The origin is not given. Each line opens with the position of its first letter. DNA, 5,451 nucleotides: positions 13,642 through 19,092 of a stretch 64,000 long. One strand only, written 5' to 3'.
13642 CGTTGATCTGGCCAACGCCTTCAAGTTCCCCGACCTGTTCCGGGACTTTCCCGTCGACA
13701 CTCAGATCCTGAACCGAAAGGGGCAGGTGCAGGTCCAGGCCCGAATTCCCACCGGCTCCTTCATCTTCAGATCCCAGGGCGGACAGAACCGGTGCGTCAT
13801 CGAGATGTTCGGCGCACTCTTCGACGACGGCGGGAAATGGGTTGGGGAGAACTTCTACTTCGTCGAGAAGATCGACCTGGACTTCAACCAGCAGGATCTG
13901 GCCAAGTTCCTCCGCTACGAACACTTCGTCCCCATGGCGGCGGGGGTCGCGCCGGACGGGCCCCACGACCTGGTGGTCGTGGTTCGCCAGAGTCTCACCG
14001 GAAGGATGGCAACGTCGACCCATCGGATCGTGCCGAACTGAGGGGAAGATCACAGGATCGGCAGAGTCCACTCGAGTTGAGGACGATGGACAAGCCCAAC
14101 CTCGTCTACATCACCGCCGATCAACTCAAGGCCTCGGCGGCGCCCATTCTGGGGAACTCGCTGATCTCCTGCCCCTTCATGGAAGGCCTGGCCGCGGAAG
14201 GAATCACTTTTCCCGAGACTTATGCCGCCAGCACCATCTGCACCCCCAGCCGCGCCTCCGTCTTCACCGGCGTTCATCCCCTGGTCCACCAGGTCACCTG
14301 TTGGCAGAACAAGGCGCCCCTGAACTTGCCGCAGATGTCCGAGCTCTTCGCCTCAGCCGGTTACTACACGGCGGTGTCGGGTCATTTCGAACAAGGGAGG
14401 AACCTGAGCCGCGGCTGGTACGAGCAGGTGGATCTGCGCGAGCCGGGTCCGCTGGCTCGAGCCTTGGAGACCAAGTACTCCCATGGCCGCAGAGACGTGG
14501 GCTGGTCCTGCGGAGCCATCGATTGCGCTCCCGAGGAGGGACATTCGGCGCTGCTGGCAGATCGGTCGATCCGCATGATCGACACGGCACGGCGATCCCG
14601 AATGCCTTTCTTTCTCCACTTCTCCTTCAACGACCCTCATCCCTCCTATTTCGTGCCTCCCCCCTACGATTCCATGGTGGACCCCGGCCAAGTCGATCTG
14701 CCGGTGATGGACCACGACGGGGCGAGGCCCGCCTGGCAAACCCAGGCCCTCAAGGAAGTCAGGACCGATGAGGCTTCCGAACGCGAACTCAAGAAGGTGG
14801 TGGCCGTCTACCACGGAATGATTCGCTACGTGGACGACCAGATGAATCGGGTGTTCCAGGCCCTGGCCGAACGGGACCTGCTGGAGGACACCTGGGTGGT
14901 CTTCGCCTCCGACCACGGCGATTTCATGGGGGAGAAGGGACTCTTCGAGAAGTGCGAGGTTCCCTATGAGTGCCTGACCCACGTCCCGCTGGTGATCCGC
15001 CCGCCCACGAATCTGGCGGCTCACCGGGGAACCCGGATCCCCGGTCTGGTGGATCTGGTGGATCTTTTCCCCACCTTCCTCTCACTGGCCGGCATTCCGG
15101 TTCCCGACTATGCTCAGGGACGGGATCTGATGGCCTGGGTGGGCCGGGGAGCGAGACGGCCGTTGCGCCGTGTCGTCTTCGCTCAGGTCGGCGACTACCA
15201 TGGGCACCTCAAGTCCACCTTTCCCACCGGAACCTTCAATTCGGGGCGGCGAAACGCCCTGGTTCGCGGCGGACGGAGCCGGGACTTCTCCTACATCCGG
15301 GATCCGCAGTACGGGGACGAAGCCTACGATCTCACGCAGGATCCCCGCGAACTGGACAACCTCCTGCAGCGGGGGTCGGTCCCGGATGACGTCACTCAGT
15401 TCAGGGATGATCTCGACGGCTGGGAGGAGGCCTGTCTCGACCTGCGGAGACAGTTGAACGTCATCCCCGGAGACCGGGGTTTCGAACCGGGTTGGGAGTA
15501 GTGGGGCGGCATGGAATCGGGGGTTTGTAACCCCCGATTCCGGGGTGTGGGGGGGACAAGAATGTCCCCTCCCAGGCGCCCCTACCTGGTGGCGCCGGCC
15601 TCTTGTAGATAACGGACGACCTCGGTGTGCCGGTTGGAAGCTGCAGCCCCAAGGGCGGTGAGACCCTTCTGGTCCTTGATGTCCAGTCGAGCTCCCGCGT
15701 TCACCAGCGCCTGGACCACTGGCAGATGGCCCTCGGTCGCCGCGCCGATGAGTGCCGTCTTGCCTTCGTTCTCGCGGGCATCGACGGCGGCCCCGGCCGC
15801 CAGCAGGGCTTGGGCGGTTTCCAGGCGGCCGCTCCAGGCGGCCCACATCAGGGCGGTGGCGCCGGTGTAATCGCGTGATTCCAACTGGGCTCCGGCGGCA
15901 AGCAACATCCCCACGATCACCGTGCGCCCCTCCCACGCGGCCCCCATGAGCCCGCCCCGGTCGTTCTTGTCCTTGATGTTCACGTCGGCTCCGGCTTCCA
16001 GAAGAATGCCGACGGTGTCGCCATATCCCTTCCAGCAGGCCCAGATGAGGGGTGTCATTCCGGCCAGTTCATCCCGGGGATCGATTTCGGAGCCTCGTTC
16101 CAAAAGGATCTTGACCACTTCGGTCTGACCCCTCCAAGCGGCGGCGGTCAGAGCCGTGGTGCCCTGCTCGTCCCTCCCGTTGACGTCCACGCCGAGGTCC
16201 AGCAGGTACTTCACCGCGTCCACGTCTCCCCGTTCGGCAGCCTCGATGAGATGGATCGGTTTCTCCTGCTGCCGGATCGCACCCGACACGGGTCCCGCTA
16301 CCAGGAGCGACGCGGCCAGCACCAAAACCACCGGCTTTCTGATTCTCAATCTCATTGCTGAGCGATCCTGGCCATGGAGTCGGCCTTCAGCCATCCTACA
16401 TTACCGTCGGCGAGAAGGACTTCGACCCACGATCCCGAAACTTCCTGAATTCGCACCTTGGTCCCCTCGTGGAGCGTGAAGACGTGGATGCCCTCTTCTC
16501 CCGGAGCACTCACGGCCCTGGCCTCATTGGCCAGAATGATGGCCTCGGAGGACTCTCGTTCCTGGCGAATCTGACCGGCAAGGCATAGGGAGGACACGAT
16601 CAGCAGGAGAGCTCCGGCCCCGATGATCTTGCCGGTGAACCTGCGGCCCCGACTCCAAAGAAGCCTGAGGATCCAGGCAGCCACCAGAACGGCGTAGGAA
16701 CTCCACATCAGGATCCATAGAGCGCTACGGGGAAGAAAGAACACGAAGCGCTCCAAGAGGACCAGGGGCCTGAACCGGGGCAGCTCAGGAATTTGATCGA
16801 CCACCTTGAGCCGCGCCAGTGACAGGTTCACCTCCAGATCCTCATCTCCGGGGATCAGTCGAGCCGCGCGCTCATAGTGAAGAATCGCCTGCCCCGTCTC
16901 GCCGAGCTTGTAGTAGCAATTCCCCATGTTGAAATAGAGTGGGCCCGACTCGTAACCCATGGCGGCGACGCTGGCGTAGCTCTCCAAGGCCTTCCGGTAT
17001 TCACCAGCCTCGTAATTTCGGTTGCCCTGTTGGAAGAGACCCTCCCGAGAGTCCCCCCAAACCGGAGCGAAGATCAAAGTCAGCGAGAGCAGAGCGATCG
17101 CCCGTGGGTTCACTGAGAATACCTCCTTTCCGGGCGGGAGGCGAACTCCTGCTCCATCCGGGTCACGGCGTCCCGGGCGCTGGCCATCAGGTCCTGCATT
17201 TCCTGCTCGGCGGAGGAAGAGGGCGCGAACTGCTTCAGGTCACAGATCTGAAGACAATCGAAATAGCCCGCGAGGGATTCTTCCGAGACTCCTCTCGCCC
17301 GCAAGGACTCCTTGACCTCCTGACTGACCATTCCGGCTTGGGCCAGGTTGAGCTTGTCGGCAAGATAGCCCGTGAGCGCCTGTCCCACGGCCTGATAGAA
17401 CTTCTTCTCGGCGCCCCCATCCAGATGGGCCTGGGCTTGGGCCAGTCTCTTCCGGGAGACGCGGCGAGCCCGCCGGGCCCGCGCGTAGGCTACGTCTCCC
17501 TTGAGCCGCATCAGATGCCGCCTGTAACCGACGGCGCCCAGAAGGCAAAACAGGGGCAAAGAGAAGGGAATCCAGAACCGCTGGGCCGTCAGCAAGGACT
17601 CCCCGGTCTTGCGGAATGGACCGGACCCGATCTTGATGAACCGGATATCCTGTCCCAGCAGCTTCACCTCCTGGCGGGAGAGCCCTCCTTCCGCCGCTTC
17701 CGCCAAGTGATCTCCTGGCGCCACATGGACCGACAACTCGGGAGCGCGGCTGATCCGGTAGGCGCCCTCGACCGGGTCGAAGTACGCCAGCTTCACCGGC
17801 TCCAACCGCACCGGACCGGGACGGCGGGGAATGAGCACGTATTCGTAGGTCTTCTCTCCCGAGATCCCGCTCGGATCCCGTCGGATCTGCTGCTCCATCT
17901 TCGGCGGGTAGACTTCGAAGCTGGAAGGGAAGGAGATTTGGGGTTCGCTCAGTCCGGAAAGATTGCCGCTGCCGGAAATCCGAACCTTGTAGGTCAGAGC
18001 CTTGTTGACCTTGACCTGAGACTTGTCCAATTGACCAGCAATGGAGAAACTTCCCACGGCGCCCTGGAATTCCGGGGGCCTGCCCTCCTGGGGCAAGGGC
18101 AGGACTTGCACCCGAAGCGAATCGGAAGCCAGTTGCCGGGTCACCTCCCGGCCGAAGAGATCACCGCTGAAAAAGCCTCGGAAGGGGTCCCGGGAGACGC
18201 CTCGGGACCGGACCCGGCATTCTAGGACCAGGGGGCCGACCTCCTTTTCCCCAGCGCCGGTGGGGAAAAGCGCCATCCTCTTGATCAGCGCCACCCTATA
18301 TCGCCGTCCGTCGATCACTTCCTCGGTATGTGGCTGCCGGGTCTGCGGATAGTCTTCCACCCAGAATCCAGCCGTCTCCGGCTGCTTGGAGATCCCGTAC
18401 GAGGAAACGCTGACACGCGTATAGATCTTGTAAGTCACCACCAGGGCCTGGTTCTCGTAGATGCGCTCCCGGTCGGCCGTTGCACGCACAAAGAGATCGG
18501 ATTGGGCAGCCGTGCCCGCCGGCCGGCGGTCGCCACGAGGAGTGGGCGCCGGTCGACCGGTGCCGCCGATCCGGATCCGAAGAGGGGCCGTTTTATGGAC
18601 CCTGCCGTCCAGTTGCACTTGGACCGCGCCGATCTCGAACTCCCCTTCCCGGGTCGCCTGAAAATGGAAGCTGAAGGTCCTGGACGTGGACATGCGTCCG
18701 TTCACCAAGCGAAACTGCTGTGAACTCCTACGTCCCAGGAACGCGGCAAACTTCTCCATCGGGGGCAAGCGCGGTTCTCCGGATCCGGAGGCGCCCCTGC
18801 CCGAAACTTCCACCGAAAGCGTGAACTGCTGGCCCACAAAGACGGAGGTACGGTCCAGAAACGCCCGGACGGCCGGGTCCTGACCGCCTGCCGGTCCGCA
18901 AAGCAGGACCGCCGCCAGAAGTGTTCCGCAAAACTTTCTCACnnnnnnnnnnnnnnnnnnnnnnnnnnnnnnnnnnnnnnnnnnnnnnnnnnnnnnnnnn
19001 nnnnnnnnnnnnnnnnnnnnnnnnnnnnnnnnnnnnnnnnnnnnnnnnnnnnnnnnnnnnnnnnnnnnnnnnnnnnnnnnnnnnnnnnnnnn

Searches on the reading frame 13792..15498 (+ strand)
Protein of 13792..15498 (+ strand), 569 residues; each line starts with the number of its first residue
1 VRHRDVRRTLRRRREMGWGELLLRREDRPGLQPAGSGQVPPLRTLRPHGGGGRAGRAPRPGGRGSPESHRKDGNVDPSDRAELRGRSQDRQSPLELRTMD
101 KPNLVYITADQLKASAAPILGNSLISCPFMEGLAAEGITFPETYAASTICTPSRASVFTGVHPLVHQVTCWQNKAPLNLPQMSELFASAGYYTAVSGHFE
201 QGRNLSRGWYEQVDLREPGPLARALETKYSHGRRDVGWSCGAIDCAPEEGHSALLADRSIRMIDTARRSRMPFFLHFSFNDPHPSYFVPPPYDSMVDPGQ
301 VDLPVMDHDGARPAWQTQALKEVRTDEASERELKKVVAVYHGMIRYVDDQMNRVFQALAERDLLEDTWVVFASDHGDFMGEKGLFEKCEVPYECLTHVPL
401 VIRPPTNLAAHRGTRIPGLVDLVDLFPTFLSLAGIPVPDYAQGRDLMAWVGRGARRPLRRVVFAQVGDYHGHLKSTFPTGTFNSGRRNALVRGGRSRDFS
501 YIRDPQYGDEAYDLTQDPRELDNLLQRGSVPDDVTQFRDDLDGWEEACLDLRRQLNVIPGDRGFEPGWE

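Call 88: search_protein_families(library=pfam, proteins=[window:13792-15498:+], max_evalue=0.00001)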
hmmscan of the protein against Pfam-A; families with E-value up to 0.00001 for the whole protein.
window:13792-15498:+ (569 aa): 3 families
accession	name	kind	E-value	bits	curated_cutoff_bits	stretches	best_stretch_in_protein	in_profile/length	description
PF00884.28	Sulfatase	-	8.8e-43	147.2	25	1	102-435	1-301/301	Sulfatase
PF16347.10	SGSH_C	-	4e-11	43.7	29.3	1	380-539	1-146/154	N-sulphoglucosamine sulphohydrolase, C-terminal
PF01663.27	Phosphodiest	-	7.3e-06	26.3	23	0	342-376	186-220/342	Type I phosphodiesterase / nucleotide pyrophosphatase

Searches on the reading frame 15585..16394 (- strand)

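Call 88: search_protein_families(library=pfam, proteins=[window:15585-16394:-], max_evalue=0.00001)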
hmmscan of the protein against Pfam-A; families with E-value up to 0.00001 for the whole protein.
window:15585-16394:- (270 aa): 7 families
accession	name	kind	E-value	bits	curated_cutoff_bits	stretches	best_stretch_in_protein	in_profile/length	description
PF12796.13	Ank_2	-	6.7e-55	184.1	27.3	4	49-142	1-90/90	Ankyrin repeats (3 copies)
PF00023.36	Ank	-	3.9e-44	146.6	21.1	1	112-143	2-33/33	Ankyrin repeat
PF13637.12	Ank_4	-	4.1e-38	129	22.7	2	50-98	2-50/50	Ankyrin repeats (many copies)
PF13857.12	Ank_5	-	3.6e-28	97.7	27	1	164-218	1-56/56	Ankyrin repeats (many copies)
PF13606.12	Ank_3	-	2.2e-20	70.7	22.3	0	46-72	5-29/30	Ankyrin repeat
PF24521.3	Ank_KRIT1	-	1.2e-13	51.5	80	1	44-132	17-105/149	KRIT1 ankyrin-repeats domain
PF23745.1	ANK_LRRK2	-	1.7e-06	28.4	27.5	0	49-102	35-88/130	LRRK2 ANK repeat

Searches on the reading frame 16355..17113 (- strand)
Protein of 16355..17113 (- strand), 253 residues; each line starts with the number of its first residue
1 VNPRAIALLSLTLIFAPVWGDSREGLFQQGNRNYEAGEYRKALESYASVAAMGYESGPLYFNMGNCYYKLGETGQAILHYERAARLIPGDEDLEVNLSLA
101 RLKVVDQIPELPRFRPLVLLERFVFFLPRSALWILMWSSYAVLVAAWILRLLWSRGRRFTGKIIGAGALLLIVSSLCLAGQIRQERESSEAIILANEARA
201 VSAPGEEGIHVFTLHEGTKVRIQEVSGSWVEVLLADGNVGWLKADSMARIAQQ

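Call 88: search_protein_families(library=pfam, proteins=[window:16355-17113:-], max_evalue=0.00001)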
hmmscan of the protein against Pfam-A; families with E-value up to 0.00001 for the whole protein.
window:16355-17113:- (253 aa): 3 families
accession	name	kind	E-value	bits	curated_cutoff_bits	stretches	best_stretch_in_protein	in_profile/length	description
PF07719.23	TPR_2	-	6.8e-11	41.9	27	1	59-90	3-34/34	Tetratricopeptide repeat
PF00515.34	TPR_1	-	1.9e-09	37.4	27.8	1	59-89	3-33/34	Tetratricopeptide repeat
PF13432.12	TPR_16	-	9.7e-07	29.6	32.7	1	28-90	2-64/65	Tetratricopeptide repeat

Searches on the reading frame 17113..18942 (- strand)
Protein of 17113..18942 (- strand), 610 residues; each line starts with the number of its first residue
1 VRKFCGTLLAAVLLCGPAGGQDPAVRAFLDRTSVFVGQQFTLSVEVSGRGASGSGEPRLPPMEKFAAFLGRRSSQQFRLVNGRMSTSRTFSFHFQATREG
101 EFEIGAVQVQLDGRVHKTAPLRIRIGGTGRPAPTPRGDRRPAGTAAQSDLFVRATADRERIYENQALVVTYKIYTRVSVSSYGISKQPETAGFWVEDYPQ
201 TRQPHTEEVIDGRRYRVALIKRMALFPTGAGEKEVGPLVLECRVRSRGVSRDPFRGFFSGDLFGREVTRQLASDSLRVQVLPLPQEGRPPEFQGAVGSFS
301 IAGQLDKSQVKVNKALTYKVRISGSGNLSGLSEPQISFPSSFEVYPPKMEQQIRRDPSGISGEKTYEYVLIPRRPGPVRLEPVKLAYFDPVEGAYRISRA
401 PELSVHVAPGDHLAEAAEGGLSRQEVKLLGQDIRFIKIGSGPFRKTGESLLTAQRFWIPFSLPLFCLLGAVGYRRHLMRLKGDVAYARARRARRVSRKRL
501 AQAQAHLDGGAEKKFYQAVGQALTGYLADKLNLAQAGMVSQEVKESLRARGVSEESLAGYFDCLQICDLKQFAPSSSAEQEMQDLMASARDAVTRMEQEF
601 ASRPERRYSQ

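Call 89: search_protein_families(library=pfam, proteins=[window:17113-18942:-], max_evalue=0.00001)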
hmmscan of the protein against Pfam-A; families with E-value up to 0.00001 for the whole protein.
window:17113-18942:- (610 aa): 1 family
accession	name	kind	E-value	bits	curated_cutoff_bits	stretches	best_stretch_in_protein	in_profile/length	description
PF13584.12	BatD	-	4.5e-35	120.6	24.1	2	29-125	3-92/92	BatD DUF11 like domain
